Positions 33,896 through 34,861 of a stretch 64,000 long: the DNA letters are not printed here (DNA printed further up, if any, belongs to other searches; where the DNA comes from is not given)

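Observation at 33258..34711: A bacterial SET-domain protein sits in an operon with a 7-TM-like membrane protein, next to an orphan sensor kinase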

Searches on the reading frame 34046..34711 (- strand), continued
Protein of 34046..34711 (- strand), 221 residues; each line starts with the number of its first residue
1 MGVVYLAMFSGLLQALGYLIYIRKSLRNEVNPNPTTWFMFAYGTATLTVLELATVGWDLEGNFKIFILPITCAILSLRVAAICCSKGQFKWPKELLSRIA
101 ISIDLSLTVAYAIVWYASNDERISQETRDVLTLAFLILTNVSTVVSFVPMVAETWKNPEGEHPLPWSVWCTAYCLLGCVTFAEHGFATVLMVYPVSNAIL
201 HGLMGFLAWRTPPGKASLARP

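Call 77: find_encoding_contigs(protein=P0420, flank=3500, max_places=2)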
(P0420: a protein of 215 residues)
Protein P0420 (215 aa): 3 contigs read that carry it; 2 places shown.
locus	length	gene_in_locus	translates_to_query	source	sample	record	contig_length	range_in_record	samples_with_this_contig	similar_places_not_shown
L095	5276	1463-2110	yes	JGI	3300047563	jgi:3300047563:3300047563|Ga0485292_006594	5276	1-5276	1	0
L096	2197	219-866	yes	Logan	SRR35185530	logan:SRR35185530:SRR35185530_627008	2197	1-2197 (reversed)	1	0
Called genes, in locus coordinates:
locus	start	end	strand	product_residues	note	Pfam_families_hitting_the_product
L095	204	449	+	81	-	-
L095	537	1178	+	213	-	-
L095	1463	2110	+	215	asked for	-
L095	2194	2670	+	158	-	PF00856:SET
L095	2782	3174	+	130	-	PF00856:SET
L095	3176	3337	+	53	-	-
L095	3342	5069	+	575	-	PF00512:HisKA, PF02518:HATPase_c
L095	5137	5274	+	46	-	?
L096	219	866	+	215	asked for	-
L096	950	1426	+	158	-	PF00856:SET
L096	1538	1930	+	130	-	PF00856:SET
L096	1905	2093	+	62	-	-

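Call 85: search_solved_structures(query=A2, max_evalue=10, show_alignments=2)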
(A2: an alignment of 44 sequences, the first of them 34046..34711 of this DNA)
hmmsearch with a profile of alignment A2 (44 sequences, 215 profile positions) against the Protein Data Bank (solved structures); distinct sequences matched with E-value up to 10: 0.
